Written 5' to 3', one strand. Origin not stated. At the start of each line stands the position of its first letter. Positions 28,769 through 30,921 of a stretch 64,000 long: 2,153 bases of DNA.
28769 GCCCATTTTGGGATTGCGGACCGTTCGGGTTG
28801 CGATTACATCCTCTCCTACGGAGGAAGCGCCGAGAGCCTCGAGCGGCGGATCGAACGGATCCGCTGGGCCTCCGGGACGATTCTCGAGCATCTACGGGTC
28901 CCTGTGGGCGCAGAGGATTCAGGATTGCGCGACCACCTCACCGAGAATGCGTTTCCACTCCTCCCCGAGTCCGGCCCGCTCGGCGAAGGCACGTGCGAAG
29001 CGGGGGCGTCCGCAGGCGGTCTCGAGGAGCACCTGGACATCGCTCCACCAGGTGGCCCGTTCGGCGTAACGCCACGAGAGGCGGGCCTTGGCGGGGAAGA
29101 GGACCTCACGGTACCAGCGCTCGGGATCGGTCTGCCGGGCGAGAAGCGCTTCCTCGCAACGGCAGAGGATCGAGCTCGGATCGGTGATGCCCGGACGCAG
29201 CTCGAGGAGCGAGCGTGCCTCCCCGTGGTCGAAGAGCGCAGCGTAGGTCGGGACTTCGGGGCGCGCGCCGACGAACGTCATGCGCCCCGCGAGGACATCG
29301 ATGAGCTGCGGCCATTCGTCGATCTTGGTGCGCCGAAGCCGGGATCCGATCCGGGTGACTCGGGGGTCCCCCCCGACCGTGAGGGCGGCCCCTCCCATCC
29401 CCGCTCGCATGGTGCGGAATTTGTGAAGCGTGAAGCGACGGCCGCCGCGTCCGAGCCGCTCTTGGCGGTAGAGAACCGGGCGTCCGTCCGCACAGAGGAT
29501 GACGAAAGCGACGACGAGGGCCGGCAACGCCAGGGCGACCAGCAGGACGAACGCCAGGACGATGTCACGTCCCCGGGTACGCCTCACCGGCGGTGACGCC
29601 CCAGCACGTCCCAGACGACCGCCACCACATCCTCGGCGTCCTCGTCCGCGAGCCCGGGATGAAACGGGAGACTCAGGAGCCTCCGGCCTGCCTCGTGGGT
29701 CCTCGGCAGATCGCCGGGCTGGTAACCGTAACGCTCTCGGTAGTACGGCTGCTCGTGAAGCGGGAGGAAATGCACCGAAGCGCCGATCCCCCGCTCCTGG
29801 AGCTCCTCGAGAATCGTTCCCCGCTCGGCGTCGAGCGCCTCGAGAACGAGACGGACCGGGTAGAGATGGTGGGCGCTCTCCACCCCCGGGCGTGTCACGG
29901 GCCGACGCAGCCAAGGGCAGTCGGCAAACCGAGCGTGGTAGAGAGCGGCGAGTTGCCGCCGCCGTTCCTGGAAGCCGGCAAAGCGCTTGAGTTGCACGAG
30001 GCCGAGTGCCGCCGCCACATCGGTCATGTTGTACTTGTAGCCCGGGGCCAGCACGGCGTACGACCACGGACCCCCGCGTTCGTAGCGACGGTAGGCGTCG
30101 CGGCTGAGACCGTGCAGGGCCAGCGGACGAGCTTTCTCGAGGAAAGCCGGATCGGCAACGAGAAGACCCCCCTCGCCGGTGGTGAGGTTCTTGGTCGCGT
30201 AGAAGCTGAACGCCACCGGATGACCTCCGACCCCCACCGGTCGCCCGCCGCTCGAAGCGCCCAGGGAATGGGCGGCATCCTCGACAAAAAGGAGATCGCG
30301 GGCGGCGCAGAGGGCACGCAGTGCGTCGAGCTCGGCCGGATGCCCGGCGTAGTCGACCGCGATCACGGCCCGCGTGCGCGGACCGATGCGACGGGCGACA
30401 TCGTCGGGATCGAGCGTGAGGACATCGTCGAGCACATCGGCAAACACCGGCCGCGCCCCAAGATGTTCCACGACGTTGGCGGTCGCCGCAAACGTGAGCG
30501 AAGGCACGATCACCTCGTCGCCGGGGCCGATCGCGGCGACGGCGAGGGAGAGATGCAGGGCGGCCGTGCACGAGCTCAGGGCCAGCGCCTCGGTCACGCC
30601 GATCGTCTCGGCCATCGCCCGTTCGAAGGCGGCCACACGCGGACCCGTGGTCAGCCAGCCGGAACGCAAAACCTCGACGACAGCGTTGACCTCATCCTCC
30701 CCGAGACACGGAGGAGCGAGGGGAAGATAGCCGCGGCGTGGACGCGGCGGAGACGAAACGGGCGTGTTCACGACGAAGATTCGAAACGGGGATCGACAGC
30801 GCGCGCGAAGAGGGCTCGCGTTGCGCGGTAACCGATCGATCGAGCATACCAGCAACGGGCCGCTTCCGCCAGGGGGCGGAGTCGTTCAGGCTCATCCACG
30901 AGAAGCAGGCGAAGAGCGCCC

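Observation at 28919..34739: Six-gene, translationally coupled diacetamido-sugar glycan operon (wbpD-wbpB-wbpE-like, GT4, degT, pglC-like) without WbpA or an O-antigen polymerase in view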

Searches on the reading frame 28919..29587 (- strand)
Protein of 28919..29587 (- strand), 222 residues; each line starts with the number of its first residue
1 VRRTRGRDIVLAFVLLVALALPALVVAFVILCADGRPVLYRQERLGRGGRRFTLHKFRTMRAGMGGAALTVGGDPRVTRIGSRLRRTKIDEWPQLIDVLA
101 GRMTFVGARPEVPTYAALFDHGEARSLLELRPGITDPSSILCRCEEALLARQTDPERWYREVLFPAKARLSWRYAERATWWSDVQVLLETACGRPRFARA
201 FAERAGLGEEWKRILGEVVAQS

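Call 7: search_protein_families(library=pfam, proteins=[window:28919-29587:-], max_evalue=0.01)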
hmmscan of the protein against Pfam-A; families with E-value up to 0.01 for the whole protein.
window:28919-29587:- (222 aa): 1 family
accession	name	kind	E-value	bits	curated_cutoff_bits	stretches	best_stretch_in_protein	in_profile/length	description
PF02397.22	Bac_transf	-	2.9e-43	147.9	27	1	6-191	3-174/179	Bacterial sugar transferase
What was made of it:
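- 28919..29587 (-): Small monotopic PglC-type polyprenyl-phosphate phosphoglycosyltransferase (PGT), 222 aa. Last gene of the cassette. Missed by most public annotations. Pfam Bac_transf 2.9e-43 (call 7).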

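Call 8: search_protein_families(library=ncbifam, proteins=[window:28919-29587:-], max_evalue=0.01)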
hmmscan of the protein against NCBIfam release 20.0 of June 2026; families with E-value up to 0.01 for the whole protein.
window:28919-29587:- (222 aa): 10 families
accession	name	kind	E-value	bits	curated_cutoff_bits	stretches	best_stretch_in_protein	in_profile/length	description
TIGR03025.1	EPS_sugtrans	subfamily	9.2e-44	150.4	295.55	1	6-191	260-435/445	exopolysaccharide biosynthesis polyprenyl glycosylphosphotransferase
TIGR03023.1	WcaJ_sugtrans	equivalog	6.2e-34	118.1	410.75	1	5-135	264-398/453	undecaprenyl-phosphate glucose phosphotransferase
TIGR03013.1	EpsB_2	subfamily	4.9e-33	114.9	393.35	1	5-116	256-369/443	TIGR03013 family XrtA/PEP-CTERM system glycosyltransferase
TIGR03022.1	WbaP_sugtrans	subfamily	1.7e-24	86.9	403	2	74-135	346-406/456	undecaprenyl-phosphate galactose phosphotransferase WbaP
NF052601.1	undeca_RfbP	equivalog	2.5e-23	82.6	330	2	73-135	131-192/244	undecaprenyl-phosphate galactose phosphotransferase family protein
NF007518.0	PRK10124.1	equivalog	1.6e-20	73.3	684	1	5-114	275-386/464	undecaprenyl-phosphate glucose phosphotransferase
NF041877.1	EPS_EpsZ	equivalog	2.1e-20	72.8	800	1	8-135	270-409/459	exopolysaccharide biosynthesis polyisoprenyl-phosphate hexose-1-phosphate transferase EpsZ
NF050817.1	PolSacchBiosHfsE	equivalog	7.5e-20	71.1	750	1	5-111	273-382/467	polysaccharide biosynthesis protein HfsE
NF011751.0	PRK15204.1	equivalog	6.3e-15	54.7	907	2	72-136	364-427/476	undecaprenyl-phosphate galactose phosphotransferase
NF045514.1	glycotran_HepC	equivalog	1.2e-13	50.9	140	1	6-110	119-211/220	heterocyst development glycosyltransferase HepC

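Call 14: search_solved_structures(query=window:28919-29587:-, max_evalue=0.001)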
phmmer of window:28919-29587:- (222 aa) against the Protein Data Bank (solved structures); distinct sequences matched with E-value up to 0.001: 7.
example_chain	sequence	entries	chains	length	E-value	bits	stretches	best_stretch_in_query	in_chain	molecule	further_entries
30us_A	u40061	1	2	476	2.5e-15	60.1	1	68-139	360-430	UDP-Gal::undecaprenolphosphate Gal-1-P transferase WbaP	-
9s7s_A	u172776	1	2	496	2.6e-15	60.1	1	5-139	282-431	UDP-Gal::undecaprenolphosphate Gal-1-P transferase WbaP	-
30wc_A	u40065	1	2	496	2.6e-15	60.1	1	5-139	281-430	Undecaprenyl-phosphate galactose phosphotransferase WbaP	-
9s8l_A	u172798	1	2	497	2.6e-15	60.1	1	5-139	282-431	UDP-Gal::undecaprenolphosphate Gal-1-P transferase WbaP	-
8e37_B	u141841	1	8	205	8.1e-15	58.4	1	8-140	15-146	N,N'-diacetylbacilliosaminyl-1-phosphate transferase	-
8g1n_A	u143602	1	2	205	9.5e-15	58.2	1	8-140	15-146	N,N'-diacetylbacilliosaminyl-1-phosphate transferase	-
8t53_A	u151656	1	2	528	1.5e-14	57.6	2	72-135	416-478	Undecaprenyl-phosphate galactose phosphotransferase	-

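Call 53: search_solved_structures(query=window:28919-29587:-, max_evalue=0.001, show_alignments=5)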
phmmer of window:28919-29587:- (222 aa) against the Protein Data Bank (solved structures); distinct sequences matched with E-value up to 0.001: 7.
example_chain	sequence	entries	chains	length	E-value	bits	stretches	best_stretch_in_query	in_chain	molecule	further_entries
30us_A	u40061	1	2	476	2.5e-15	60.1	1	68-139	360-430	UDP-Gal::undecaprenolphosphate Gal-1-P transferase WbaP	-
9s7s_A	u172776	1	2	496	2.6e-15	60.1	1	5-139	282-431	UDP-Gal::undecaprenolphosphate Gal-1-P transferase WbaP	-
30wc_A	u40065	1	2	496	2.6e-15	60.1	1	5-139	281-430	Undecaprenyl-phosphate galactose phosphotransferase WbaP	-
9s8l_A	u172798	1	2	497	2.6e-15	60.1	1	5-139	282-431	UDP-Gal::undecaprenolphosphate Gal-1-P transferase WbaP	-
8e37_B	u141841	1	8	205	8.1e-15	58.4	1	8-140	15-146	N,N'-diacetylbacilliosaminyl-1-phosphate transferase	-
8g1n_A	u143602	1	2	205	9.5e-15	58.2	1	8-140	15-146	N,N'-diacetylbacilliosaminyl-1-phosphate transferase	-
8t53_A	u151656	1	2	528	1.5e-14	57.6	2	72-135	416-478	Undecaprenyl-phosphate galactose phosphotransferase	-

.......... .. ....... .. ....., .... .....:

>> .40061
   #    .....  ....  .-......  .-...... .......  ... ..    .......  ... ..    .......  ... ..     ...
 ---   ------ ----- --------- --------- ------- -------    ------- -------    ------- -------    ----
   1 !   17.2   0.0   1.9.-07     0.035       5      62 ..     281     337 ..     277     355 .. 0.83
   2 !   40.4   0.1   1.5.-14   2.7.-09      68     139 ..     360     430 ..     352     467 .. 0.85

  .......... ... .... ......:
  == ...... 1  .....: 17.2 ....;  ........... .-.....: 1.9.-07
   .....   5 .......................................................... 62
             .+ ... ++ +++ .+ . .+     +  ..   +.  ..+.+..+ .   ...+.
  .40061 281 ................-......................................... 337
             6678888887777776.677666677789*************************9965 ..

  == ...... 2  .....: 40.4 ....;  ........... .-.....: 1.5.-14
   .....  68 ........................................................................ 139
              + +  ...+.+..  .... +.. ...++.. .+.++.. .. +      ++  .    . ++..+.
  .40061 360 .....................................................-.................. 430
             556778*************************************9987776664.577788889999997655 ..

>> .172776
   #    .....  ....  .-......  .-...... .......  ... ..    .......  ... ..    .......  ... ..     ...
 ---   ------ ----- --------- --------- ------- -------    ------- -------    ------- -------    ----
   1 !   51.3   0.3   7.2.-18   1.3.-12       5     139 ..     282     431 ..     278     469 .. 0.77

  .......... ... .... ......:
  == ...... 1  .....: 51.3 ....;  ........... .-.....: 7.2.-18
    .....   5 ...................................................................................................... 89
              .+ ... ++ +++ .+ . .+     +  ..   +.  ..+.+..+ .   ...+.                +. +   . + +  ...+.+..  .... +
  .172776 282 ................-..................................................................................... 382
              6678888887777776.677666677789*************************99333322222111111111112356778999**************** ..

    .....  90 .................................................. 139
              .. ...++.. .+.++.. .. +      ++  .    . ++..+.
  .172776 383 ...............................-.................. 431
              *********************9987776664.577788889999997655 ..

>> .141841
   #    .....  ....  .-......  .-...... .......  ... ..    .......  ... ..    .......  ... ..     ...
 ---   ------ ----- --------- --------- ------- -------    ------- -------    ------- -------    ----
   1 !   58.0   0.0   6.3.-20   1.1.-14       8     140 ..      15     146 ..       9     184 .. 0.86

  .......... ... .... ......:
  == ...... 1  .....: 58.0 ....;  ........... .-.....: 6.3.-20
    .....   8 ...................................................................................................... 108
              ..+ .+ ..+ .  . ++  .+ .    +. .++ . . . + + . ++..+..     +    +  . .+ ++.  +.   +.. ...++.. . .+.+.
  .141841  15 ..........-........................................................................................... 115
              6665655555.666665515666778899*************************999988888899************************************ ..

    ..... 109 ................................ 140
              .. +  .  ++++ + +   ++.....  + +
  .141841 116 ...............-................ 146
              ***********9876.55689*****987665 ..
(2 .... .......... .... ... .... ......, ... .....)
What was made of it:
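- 28919..29587 (-): PglC (8e37) 8e-15, with KFRTM, the Asp-Glu dyad (DEWPQL against DELPQL) and GARP/GPRP aligned (call 53).
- The PGT keeps the PglC catalytic Asp-Glu dyad (call 53).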

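Call 58: find_homologous_proteins(query=window:28919-29587:-, max_evalue=1e-15)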
Query window:28919-29587:- (222 aa): 4308 proteins with E <= 1e-15 among 8000 candidates; the best 120 are listed.
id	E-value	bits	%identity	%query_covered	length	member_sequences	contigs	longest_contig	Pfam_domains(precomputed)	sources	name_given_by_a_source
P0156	1.6e-128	445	93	100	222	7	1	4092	PF02397.23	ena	-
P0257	2.4e-125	435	89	100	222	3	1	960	PF02397.23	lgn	-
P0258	1.9e-102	360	78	98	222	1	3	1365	PF02397.23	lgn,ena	-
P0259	2.5e-88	314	70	98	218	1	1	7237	PF02397.23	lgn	-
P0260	3.4e-52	195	53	88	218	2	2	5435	PF02397.23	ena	-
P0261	1.6e-50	190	57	77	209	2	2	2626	PF02397.23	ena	-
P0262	2.1e-50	190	58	70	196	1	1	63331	PF02397.23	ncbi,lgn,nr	ncbi:sugar transferase [Rubrivivax gelatinosus]|nr:sugar transferase [Rubrivivax gelatinosus]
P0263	2.9e-50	189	57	69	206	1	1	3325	PF02397.23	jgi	jgi:lipopolysaccharide/colanic/teichoic acid biosynthesis glycosyltransferase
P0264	4.4e-50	189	53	82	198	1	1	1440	PF02397.23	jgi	jgi:lipopolysaccharide/colanic/teichoic acid biosynthesis glycosyltransferase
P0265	5.9e-50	188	58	70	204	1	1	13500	PF02397.23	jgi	jgi:lipopolysaccharide/colanic/teichoic acid biosynthesis glycosyltransferase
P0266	7.1e-50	188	55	84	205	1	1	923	PF02397.23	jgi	jgi:lipopolysaccharide/colanic/teichoic acid biosynthesis glycosyltransferase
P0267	8.3e-50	188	56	69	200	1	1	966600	PF02397.23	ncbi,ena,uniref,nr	ncbi:sugar transferase [uncultured Piscinibacter sp.]|uniref:sugar transferase n=1 Tax=uncultured Pi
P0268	9.2e-50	188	51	82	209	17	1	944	PF02397.23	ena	-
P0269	1.1e-49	187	59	69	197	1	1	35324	PF02397.23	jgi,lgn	jgi:lipopolysaccharide/colanic/teichoic acid biosynthesis glycosyltransferase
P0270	1.2e-49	187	54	84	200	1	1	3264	PF02397.23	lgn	-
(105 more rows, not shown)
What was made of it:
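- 28919..29587 (-): More than 4300 relatives of about 200 aa (call 58).
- On PglC-type small monotopic phosphoglycosyltransferase: Thousands of relatives of about 200 aa exist (call 58). The C-terminal third diverges from most relatives, whose alignments cover 69-85% of the query (call 58).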

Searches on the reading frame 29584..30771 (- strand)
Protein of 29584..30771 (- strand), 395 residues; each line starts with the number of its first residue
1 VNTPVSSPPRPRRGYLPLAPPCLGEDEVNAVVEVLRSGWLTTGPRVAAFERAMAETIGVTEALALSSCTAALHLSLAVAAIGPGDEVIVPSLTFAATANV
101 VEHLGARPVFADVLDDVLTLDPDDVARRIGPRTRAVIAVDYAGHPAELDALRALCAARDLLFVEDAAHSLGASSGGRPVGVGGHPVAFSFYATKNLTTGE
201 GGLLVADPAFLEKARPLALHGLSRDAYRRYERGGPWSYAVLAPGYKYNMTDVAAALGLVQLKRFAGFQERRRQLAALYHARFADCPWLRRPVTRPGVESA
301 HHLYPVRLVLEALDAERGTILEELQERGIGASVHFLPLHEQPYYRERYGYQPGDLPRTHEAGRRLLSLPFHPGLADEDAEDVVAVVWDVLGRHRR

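Call 7: search_protein_families(library=pfam, proteins=[window:29584-30771:-], max_evalue=0.01)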
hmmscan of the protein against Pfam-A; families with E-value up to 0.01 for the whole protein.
window:29584-30771:- (395 aa): 4 families
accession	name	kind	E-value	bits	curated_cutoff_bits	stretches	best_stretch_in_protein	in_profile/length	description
PF01041.23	DegT_DnrJ_EryC1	-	8.1e-115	384.3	19.8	1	22-386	2-359/360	DegT/DnrJ/EryC1/StrS aminotransferase family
PF00155.27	Aminotran_1_2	-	6.6e-08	32.6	19.7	1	46-176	44-196/361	Aminotransferase class I and II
PF01053.26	Cys_Met_Meta_PP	-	7e-06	25.3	27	1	43-136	51-141/381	Cys/Met metabolism PLP-dependent enzyme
PF01212.27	Beta_elim_lyase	-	1.8e-05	24.7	27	1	44-215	32-220/288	Beta-eliminating lyase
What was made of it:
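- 29584..30771 (-): DegT aminotransferase 2, 395 aa, ArnB/PseC-like. Proposed UDP-4-keto-sugar 4-aminotransferase supplying the PGT's donor. Pfam DegT 8e-115 (call 7).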

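Call 8: search_protein_families(library=ncbifam, proteins=[window:29584-30771:-], max_evalue=0.01)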
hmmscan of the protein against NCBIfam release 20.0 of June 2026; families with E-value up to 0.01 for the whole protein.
window:29584-30771:- (395 aa): 29 families (the best 25 are shown)
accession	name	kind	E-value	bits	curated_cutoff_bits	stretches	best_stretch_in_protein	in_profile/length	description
NF008658.2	PRK11658.1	equivalog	6.1e-106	354.3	631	1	15-391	4-378/379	UDP-4-amino-4-deoxy-L-arabinose aminotransferase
TIGR03588.1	PseC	equivalog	5.5e-104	348.1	423.5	1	16-389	2-379/380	UDP-4-amino-4,6-dideoxy-N-acetyl-beta-L-altrosamine transaminase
NF008687.0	PRK11706.1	equivalog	1.1e-70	238.4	375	1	19-388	5-372/375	dTDP-4-amino-4,6-dideoxygalactose transaminase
TIGR04181.1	NHT_00031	hypoth_equivalog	6.7e-64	216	420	1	17-369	2-357/359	LegC family aminotransferase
TIGR02379.1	ECA_wecE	subfamily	6.5e-56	189.7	434.85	1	17-390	3-375/376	dTDP-4-amino-4,6-dideoxy-D-glucose transaminase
TIGR04427.1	PLP_DesI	equivalog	1.8e-53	182.1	650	1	34-386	41-379/390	dTDP-4-dehydro-6-deoxyglucose aminotransferase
NF011936.0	PRK15407.1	equivalog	2.2e-42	145.3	423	2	15-213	36-242/440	lipopolysaccharide biosynthesis protein RfbH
NF041364.1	GntC_guanitoxin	equivalog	1.7e-06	27.2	415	1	68-138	69-140/356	guanitoxin biosynthesis PLP-dependent (S)-gamma-hydroxy-L-arginine cyclodehydratase GntC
NF009079.0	PRK12414.1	subfamily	1.2e-05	24.6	481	1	65-138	96-168/384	methionine aminotransferase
NF005305.0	PRK06836.1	equivalog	1.9e-05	24.1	376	1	58-137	95-175/396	pyridoxal phosphate-dependent aminotransferase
NF006230.0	PRK08363.1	equivalog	2e-05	23.6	534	1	66-139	100-173/398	alanine aminotransferase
NF004770.0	PRK06108.1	subfamily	2.7e-05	23.2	422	1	54-138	91-176/396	pyridoxal phosphate-dependent aminotransferase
NF005732.0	PRK07550.1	equivalog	4e-05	22.8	366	1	66-166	100-206/389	aminotransferase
NF006488.0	PRK08912.1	equivalog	5.1e-05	22.4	498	1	60-138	88-165/387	aminotransferase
NF005817.0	PRK07683.1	equivalog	8.9e-05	21.3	575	1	67-143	97-171/387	aminotransferase A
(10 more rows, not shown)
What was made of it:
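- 29584..30771 (-): NCBIfam: ArnB 354 bits (cut-off 631), PseC 348 bits (cut-off 423.5) (call 8).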

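Call 12: search_solved_structures(query=window:29584-30771:-, max_evalue=1e-30)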
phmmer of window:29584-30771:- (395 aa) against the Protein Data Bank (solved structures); distinct sequences matched with E-value up to 1e-30: 38.
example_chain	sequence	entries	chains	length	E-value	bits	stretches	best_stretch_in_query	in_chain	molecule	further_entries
8sng_A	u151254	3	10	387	7.3e-86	291.9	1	14-392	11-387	UDP-4-amino-4-deoxy-L-arabinose--oxoglutarate aminotransferase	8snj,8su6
1mdo_A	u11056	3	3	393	1.6e-85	290.8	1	14-392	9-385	ArnB aminotransferase | UDP-4-amino-4-deoxy-L-arabinose--oxoglutarate aminotransferase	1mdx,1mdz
4oca_A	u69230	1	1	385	1.9e-84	287.2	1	14-391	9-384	UDP-4-amino-4-deoxy-L-arabinose--oxoglutarate aminotransferase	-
6ewj_A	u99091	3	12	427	2.1e-68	234.4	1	16-384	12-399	Putative capsular polysaccharide biosynthesis protein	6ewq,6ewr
5uid_A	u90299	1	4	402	7.3e-67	229.3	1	14-386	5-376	Aminotransferase TlmJ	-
4lc3_A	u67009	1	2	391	4.8e-66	226.6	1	14-388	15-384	Putative UDP-4-amino-4-deoxy-l-arabinose--oxoglutarate aminotransferase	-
3bn1_A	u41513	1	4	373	2.3e-53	184.9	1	17-389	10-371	Perosamine synthetase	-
3dr7_A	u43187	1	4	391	2.7e-53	184.7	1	17-389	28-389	Putative perosamine synthetase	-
3dr4_A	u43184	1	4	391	1.9e-52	181.8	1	17-389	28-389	Putative perosamine synthetase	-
2fn6_A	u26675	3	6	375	2e-51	178.5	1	19-383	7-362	AMINOTRANSFERASE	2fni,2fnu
9bgp_A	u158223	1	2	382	1e-48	169.6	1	17-392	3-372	aminotransferase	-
9bgr_A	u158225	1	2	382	6.9e-48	166.8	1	17-392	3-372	aminotransferase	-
7b0d_A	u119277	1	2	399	1.1e-47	166.2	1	28-382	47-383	Glutamine--scyllo-inositol transaminase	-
8gyh_B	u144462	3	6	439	1.8e-47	165.5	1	10-353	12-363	DegT/DnrJ/EryC1/StrS family aminotransferase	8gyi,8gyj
2oga_A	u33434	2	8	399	7.2e-47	163.5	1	26-384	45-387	Transaminase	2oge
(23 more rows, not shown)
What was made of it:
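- Closest known: Campylobacter/Neisseria pgl initiation module. Same: A small monotopic PGT with the Asp-Glu dyad lies next to a 4-aminotransferase-type DegT (calls 12, 53).
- Closest known: Campylobacter/Neisseria pgl initiation module. Different: Aminotransferase 2 is closer to ArnB than to any pgl enzyme in the PDB search (call 12).
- Aminotransferase 2 is ArnB/PseC-like, meaning the 4-aminotransferase type (calls 8, 12).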
